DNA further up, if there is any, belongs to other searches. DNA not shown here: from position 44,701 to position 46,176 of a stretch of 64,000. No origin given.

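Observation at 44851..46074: Orphan Card1/Can2-like CARF nuclease in housekeeping DNA, with no CRISPR or cyclase partner in 64 kb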

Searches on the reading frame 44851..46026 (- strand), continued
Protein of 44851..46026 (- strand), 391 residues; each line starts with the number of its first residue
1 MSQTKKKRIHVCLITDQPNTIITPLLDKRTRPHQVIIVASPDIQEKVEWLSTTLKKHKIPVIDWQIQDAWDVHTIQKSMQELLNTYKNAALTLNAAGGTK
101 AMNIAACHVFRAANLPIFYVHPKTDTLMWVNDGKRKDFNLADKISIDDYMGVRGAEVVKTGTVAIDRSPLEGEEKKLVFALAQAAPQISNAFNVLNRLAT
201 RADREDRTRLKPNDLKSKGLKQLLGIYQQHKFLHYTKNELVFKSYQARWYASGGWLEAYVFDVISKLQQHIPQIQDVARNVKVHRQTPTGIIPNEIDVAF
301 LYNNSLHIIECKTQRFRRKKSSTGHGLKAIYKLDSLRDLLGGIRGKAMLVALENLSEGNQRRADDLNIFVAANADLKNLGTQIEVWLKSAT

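Call 11: find_encoding_contigs(protein=window:44851-46026:-, flank=10000, max_places=6)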
Protein window:44851-46026:- (391 aa): 4 contigs read that carry it; 3 places shown.
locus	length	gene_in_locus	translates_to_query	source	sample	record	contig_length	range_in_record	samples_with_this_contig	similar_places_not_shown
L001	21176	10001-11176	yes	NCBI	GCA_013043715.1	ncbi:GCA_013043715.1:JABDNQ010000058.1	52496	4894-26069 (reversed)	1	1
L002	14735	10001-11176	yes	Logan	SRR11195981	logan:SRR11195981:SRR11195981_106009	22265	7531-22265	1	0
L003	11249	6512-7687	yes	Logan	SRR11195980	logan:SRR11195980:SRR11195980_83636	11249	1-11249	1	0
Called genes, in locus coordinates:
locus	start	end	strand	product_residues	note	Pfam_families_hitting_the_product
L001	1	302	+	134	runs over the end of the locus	PF08570:DUF1761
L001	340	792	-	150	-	PF09335:VTT_dom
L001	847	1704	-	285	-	PF02626:CT_A_B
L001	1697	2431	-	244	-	PF02682:CT_C_D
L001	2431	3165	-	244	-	PF03746:LamB_YcsF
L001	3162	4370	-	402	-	PF01566:Nramp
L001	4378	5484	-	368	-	PF11199:DUF2891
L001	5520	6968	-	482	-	PF00291:PALP, PF00571:CBS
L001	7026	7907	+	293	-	PF17827:PrmC_N, PF03602:Cons_hypoth95 (faint), PF05175:MTS, PF06325:PrmA (faint), PF02390:Methyltransf_4 (weak), PF13649:Methyltransf_25, PF13847:Methyltransf_31, PF08242:Methyltransf_12 (weak)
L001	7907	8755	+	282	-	PF01177:Asp_Glu_race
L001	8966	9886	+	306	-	-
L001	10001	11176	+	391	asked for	PF19810:HFX_2341_N (weak), PF23400:CARF_Card1, PF09002:Card1_endonuc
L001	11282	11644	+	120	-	PF00583:Acetyltransf_1, PF13673:Acetyltransf_10, PF13508:Acetyltransf_7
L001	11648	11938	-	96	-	PF03795:YCII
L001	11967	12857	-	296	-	PF01430:HSP33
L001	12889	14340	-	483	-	PF02934:GatB_N, PF02637:GatB_Yqey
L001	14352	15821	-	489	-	PF01425:Amidase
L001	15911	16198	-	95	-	PF02686:GatC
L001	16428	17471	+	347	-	PF06723:MreB_Mbl, PF00022:Actin (weak), PF00012:HSP70, PF11104:PilM_2 (faint), PF14450:FtsA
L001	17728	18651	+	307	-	PF04085:MreC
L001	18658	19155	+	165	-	PF04093:MreD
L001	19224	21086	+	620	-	PF03717:PBP_dimer, PF00905:Transpeptidase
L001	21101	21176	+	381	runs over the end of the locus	PF01098:FTSW_RODA_SPOVE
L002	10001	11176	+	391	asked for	PF19810:HFX_2341_N (weak), PF23400:CARF_Card1, PF09002:Card1_endonuc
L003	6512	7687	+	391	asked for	PF19810:HFX_2341_N (weak), PF23400:CARF_Card1, PF09002:Card1_endonuc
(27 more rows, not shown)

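Call 14: find_encoding_contigs(protein=P0010, flank=8000, max_places=3)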
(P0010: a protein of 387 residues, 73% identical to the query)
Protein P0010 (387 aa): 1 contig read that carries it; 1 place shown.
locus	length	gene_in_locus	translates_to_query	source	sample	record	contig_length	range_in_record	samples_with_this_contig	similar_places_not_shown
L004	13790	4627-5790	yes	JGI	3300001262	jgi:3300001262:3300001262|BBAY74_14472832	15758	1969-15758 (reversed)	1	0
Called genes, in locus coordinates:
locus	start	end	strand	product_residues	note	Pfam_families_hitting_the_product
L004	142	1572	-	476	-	PF00291:PALP, PF00571:CBS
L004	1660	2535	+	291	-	PF17827:PrmC_N, PF03602:Cons_hypoth95 (weak), PF05175:MTS, PF06325:PrmA (weak), PF01170:UPF0020 (faint), PF13649:Methyltransf_25, PF13847:Methyltransf_31, PF08242:Methyltransf_12 (weak), +1 more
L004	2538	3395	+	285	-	PF01177:Asp_Glu_race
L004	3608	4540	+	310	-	-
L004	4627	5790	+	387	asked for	PF19810:HFX_2341_N, PF23400:CARF_Card1, PF09002:Card1_endonuc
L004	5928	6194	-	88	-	-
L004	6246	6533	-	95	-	PF03795:YCII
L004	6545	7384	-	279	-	PF01430:HSP33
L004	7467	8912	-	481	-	PF02934:GatB_N, PF02637:GatB_Yqey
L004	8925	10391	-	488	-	PF01425:Amidase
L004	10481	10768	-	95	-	PF02686:GatC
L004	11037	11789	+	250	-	PF00012:HSP70, PF06723:MreB_Mbl, PF11104:PilM_2 (faint), PF14450:FtsA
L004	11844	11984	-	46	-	-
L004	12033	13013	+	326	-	PF04085:MreC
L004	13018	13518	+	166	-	PF04093:MreD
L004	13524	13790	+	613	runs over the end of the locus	PF03717:PBP_dimer, PF00905:Transpeptidase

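Call 15: find_encoding_contigs(protein=P0039, flank=10000, max_places=2)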
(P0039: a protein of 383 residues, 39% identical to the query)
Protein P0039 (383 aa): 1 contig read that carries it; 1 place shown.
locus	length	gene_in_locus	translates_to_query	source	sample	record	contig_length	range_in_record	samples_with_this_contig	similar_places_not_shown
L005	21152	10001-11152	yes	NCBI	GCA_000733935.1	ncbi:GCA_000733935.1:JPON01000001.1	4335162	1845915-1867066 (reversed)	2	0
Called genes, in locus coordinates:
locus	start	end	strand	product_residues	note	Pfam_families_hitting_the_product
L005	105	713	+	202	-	-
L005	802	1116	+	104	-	PF01797:Y1_Tnp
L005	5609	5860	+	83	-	PF09386:ParD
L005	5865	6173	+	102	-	PF05016:ParE_toxin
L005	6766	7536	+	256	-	-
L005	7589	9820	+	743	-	PF09623:Cas_NE0113 (weak), PF00962:A_deaminase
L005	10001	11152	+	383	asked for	PF23400:CARF_Card1, PF09002:Card1_endonuc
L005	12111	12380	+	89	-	PF01402:RHH_1, PF27535:RelB3_C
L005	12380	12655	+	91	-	PF05016:ParE_toxin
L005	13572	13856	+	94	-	PF09827:CRISPR_Cas2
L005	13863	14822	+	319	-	PF01867:Cas_Cas1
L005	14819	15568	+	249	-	PF01867:Cas_Cas1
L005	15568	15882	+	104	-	PF09827:CRISPR_Cas2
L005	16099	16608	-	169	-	PF11684:DUF3280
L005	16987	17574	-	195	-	-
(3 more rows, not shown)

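Call 16: find_encoding_contigs(protein=P0020, flank=10000, max_places=2)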
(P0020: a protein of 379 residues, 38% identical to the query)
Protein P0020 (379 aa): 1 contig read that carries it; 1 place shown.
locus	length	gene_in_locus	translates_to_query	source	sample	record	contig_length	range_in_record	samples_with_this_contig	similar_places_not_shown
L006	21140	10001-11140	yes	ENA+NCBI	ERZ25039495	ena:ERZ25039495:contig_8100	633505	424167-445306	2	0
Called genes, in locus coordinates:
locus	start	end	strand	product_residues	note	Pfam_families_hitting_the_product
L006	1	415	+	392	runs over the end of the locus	PF09623:Cas_NE0113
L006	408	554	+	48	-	-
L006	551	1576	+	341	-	PF03787:RAMPs (faint)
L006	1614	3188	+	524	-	PF12469:Cmr2_N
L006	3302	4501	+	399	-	PF22335:Cas10-Cmr2_palm2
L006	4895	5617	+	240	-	PF09700:Cas_Cmr3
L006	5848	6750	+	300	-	PF03787:RAMPs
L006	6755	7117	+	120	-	PF09701:Cas_Cmr5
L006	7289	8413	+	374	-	PF03787:RAMPs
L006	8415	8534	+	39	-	-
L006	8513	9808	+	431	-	PF22205:Csm6_6H (weak), PF09670:Cas_Cas02710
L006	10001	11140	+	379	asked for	PF23400:CARF_Card1, PF09002:Card1_endonuc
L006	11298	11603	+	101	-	-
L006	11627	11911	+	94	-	PF09827:CRISPR_Cas2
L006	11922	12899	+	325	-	PF01867:Cas_Cas1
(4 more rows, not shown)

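Call 17: find_encoding_contigs(protein=P0014, flank=10000, max_places=2)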
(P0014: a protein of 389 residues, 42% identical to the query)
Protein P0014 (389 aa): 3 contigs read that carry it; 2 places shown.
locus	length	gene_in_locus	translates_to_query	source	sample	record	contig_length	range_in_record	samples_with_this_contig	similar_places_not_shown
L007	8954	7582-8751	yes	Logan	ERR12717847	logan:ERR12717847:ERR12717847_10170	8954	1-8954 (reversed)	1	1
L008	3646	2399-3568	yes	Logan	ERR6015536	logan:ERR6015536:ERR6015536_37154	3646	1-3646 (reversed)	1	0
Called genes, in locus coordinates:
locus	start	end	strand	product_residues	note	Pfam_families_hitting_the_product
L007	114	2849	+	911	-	PF18211:Csm1_B, PF22335:Cas10-Cmr2_palm2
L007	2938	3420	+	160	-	PF03750:Csm2_III-A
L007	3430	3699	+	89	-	PF10387:DUF2442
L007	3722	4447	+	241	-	PF03787:RAMPs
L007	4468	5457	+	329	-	-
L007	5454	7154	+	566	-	PF03787:RAMPs (weak)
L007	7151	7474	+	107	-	PF09652:Cas_VVA1548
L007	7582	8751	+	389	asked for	PF19810:HFX_2341_N (weak), PF23400:CARF_Card1, PF09002:Card1_endonuc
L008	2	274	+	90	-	?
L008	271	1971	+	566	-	PF03787:RAMPs (weak)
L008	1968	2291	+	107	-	PF09652:Cas_VVA1548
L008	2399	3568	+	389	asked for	PF19810:HFX_2341_N (weak), PF23400:CARF_Card1, PF09002:Card1_endonuc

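Call 18: find_encoding_contigs(protein=P0042, flank=10000, max_places=2)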
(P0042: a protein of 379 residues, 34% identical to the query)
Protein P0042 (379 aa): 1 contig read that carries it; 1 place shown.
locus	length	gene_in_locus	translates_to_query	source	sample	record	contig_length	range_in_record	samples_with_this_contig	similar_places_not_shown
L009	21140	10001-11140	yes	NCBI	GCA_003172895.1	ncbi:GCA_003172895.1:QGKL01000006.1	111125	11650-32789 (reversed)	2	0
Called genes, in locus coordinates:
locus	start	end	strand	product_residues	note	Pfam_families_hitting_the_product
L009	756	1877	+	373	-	PF09623:Cas_NE0113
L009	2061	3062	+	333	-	PF03787:RAMPs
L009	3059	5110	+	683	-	PF12469:Cmr2_N, PF22335:Cas10-Cmr2_palm2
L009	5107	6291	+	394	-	PF09700:Cas_Cmr3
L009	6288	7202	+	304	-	PF03787:RAMPs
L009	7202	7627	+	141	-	PF09701:Cas_Cmr5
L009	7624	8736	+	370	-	PF03787:RAMPs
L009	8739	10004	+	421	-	PF09670:Cas_Cas02710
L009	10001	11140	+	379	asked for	PF23400:CARF_Card1, PF09002:Card1_endonuc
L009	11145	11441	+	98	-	PF09652:Cas_VVA1548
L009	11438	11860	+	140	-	-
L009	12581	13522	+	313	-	PF27225:AF_1859_N, PF10040:CRISPR_Cas6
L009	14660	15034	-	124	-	-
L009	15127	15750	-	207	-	PF00149:Metallophos, PF12850:Metallophos_2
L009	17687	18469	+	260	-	PF02798:GST_N (weak), PF13409:GST_N_2 (faint), PF00043:GST_C (faint), PF13410:GST_C_2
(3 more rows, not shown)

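Call 19: find_encoding_contigs(protein=P0072, flank=10000, max_places=2)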
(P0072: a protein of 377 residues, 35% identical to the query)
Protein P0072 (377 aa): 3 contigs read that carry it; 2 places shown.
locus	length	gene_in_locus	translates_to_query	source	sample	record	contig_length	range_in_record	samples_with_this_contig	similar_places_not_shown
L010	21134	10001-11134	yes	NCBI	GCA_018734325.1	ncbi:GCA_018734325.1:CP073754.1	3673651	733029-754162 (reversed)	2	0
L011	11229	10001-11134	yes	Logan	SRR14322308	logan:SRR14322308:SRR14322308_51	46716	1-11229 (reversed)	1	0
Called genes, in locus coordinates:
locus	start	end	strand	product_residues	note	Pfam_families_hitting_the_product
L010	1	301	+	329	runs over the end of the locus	PF27225:AF_1859_N, PF10040:CRISPR_Cas6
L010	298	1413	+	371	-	PF09623:Cas_NE0113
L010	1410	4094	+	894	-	PF18211:Csm1_B, PF22335:Cas10-Cmr2_palm2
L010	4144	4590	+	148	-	PF03750:Csm2_III-A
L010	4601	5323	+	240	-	PF03787:RAMPs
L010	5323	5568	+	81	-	-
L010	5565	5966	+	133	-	PF01850:PIN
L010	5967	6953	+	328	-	-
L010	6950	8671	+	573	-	PF03787:RAMPs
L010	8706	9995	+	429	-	PF22205:Csm6_6H, PF09670:Cas_Cas02710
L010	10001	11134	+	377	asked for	PF23400:CARF_Card1, PF09002:Card1_endonuc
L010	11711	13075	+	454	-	PF13701:DDE_Tnp_1_4, PF01609:DDE_Tnp_1 (weak)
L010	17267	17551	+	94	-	PF09827:CRISPR_Cas2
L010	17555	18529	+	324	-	PF01867:Cas_Cas1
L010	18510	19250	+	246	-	PF01867:Cas_Cas1 (weak)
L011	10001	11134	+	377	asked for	PF23400:CARF_Card1, PF09002:Card1_endonuc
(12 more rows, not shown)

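Call 20: find_encoding_contigs(protein=P0100, flank=10000, max_places=2)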
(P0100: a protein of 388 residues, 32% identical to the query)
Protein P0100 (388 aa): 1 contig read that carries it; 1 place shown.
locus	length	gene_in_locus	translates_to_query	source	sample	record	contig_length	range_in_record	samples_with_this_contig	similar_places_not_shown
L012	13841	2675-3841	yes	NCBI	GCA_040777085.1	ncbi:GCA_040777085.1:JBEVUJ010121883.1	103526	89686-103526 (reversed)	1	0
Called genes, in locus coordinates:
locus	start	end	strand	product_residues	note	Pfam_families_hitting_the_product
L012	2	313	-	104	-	?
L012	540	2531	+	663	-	PF00672:HAMP (weak), PF00015:MCPsignal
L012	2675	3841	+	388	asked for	PF09002:Card1_endonuc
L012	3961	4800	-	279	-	PF00392:GntR, PF07840:FadR_C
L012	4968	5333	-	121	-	-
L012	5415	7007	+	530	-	PF06450:NhaB, PF03600:CitMHS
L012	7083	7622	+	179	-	PF02600:DsbB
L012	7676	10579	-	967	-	PF13491:FtsK_4TM, PF17854:FtsK_alpha, PF01580:FtsK_SpoIIIE, PF09397:FtsK_gamma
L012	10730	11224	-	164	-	PF13404:HTH_AsnC-type, PF13412:HTH_24, PF01037:AsnC_trans_reg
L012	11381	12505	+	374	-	PF05222:AlaDh_PNT_N, PF01262:AlaDh_PNT_C, PF07992:Pyr_redox_2 (weak), PF02826:2-Hacid_dh_C (weak), PF01488:Shikimate_DH, PF00070:Pyr_redox (faint)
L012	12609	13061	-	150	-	PF04217:DUF412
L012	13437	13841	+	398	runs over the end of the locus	PF00871:Acetate_kinase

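Call 22: find_related_loci(query=A1, collection=genome_contigs, flank=10000)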
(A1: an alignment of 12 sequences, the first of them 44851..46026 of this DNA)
Query A1 (391 aa) in genome_contigs; peptide patterns used: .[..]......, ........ (x = any residue, [..] = any of these).
113 stretches matched a pattern; 2 encode a relative of the query (tblastn E <= 1e-3); 2 distinct loci.
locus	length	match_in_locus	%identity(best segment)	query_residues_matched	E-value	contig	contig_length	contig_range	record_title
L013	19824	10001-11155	75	3-387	0e+0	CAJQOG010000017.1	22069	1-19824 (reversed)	MAG: uncultured Gammaproteobacteria bacterium isolate 10_20180426_Bin_METABAT_78_1 genome assembly, contig: c_0000026469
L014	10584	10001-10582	70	1-193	1e-89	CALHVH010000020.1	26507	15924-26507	MAG: uncultured Gammaproteobacteria bacterium isolate R3_Bin_Bin_90_sub_1 genome assembly, contig: c_000001327578, whole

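Call 37: find_encoding_contigs(protein=P0073, flank=8000, max_places=2)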
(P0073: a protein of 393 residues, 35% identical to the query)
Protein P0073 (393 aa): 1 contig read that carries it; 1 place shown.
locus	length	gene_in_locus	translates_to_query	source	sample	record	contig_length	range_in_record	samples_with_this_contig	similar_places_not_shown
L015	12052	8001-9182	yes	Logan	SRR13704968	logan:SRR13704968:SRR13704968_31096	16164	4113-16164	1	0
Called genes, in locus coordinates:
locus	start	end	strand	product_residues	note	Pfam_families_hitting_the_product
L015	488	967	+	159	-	-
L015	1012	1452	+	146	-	-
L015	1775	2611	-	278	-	PF10502:Peptidase_S26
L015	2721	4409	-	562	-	-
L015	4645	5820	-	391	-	PF09623:Cas_NE0113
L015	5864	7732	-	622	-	-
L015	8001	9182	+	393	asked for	PF09002:Card1_endonuc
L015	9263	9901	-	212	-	-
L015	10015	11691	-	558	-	-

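Call 38: find_encoding_contigs(protein=P0062, flank=10000, max_places=2)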
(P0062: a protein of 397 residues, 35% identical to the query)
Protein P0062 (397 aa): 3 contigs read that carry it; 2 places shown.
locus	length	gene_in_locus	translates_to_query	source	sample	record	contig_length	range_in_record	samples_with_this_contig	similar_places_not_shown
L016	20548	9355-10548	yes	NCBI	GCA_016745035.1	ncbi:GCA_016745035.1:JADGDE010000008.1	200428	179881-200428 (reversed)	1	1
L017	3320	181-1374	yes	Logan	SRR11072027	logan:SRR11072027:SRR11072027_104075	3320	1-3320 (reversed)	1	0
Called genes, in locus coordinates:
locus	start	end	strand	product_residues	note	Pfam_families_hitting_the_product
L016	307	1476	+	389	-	PF00768:Peptidase_S11, PF13354:Beta-lactamase2, PF07943:PBP5_C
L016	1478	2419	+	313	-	PF00293:NUDIX, PF14815:NUDIX_4, PF02581:TMP-TENI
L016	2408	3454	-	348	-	PF05222:AlaDh_PNT_N, PF01262:AlaDh_PNT_C, PF02826:2-Hacid_dh_C, PF01488:Shikimate_DH (weak), PF03446:NAD_binding_2 (weak)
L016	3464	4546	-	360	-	PF00953:Glycos_transf_4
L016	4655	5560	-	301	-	PF01565:FAD_binding_4, PF02873:MurB_C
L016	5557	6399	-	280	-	PF02749:QRPTase_N, PF01729:QRPTase_C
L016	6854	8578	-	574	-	PF00916:Sulfate_transp, PF01740:STAS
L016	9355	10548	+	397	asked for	PF23400:CARF_Card1, PF09002:Card1_endonuc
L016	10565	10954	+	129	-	PF14489:QueF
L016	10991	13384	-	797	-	PF13675:PilJ, PF00512:HisKA, PF06490:FleQ (faint), PF02518:HATPase_c, PF00072:Response_reg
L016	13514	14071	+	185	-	PF02627:CMD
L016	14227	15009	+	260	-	PF00132:Hexapep (weak)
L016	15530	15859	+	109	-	-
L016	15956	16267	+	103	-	-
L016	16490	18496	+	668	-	-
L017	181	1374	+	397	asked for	PF23400:CARF_Card1, PF09002:Card1_endonuc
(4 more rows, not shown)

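Call 39: find_encoding_contigs(protein=P0115, flank=8000, max_places=2)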
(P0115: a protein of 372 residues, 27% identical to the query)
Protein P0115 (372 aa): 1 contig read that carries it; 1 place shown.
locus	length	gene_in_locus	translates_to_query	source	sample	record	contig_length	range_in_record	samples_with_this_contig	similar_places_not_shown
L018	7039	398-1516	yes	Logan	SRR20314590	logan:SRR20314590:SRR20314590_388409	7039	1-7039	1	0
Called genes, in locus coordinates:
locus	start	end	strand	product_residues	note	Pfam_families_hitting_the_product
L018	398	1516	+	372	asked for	PF09002:Card1_endonuc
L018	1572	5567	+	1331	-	-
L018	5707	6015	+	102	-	-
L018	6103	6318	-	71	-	-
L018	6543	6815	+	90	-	-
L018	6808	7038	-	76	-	?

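Call 59: predict_structure(alignment_id=A3)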
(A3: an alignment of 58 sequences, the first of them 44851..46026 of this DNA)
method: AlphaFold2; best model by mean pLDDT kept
length: 391 residues; sequences in the alignment: 58
mean_pLDDT: 94.1   pTM: 0.91
mean pLDDT of the five models: 94.1, 92.6, 92.4, 92.4, 92.3
residues with pLDDT >= 90: 345; 70-90: 34; 50-70: 11; < 50: 1
segments of 3 or more residues with pLDDT < 50: none
pLDDT, mean of each block of 10 residues (from residue 1): 84 92 96 98 96 97 98 98 98 96 98 97 93 92 94 94 87 97 93 95 97 94 98 97 97 96 97 96 95 97 96 76 79 96 95 92 97 86 95 77
secondary structure, 60 per line:
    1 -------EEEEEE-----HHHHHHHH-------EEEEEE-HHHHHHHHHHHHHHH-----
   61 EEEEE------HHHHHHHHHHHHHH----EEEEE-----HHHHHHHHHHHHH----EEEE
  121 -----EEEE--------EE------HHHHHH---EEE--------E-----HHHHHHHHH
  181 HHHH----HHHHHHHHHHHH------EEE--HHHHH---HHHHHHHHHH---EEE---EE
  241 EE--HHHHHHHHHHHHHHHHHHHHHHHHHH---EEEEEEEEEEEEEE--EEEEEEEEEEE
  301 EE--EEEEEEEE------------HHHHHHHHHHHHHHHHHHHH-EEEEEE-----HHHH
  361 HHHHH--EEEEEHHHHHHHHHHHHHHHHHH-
elements in order: E8-13 H19-26 E34-39 H41-55 E61-65 H72-85 E90-94 H100-112 E117-120 E126-129 H146-151 E155-157 H172-184 H189-200 E207-209 H212-216 H220-229 E233-235 E239-242 H245-270 E274-287 E290-302 E305-312 H325-344 E346-351 H357-365 E368-372 H373-390
